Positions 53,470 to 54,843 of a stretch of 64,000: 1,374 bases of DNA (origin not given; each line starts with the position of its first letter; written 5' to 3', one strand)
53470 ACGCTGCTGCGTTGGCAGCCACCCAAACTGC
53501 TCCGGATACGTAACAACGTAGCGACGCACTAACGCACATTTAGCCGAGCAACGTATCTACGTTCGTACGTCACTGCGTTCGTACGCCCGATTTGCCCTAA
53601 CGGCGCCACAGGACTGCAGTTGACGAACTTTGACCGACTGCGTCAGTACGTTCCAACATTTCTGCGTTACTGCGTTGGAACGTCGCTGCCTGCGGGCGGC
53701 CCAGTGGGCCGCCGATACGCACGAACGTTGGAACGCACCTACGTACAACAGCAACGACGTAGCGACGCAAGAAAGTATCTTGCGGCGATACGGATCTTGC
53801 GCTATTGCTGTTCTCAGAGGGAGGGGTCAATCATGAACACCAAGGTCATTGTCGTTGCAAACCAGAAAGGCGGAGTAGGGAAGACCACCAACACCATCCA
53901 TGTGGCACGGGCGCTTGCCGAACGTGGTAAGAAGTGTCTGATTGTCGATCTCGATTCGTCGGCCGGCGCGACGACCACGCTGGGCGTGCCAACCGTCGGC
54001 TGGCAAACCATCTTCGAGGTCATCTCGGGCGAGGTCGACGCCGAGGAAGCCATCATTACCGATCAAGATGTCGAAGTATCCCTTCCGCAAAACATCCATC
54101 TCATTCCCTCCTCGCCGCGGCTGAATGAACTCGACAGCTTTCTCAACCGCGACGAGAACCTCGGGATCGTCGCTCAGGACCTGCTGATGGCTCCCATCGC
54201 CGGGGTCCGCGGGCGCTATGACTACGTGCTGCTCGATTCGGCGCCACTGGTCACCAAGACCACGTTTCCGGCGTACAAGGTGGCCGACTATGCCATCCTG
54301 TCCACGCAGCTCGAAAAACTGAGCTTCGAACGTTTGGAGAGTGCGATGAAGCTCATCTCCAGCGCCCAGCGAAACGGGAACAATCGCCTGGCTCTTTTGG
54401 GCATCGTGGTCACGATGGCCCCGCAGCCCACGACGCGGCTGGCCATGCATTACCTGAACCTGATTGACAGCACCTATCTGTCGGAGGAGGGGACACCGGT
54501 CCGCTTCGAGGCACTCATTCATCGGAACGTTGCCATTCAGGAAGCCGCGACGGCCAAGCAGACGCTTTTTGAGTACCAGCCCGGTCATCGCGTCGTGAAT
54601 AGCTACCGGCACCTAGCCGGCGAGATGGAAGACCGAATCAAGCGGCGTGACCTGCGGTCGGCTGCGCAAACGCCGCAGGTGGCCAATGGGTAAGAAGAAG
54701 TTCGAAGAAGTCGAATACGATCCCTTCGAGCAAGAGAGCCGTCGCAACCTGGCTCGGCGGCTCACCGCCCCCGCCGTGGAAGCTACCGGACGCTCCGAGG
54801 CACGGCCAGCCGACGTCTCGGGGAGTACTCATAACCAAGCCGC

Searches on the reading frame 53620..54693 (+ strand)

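Call 68: search_protein_families(library=pfam, proteins=[window:53620-54693:+], max_evalue=0.0001)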
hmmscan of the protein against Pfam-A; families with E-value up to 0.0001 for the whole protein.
window:53620-54693:+ (357 aa): 7 families
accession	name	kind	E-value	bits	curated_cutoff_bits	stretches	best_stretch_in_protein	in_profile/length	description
PF13614.12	AAA_31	-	2.9e-33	115.7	27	1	74-258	1-176/177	AAA domain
PF01656.29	CbiA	-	6.9e-16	58.8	25.4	1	77-314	1-123/125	CobQ/CobB/MinD/ParA nucleotide binding domain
PF00142.24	Fer4_NifH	-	1.3e-10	41.6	25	1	82-145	7-69/271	4Fe-4S iron sulfur cluster binding proteins, NifH/frxC family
PF09140.17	MipZ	-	1.5e-08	34.8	20.7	1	75-113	1-39/262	ATPase MipZ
PF06564.18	CBP_BcsQ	-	2e-07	31.2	21.3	0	76-239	3-155/234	Cellulose biosynthesis protein BcsQ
PF10609.15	ParA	-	2.8e-07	30.6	27.1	1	74-112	3-41/246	NUBPL iron-transfer P-loop NTPase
PF02374.21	ArsA_ATPase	-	2.6e-05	24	24.3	0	76-115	3-41/305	Anion-transporting ATPase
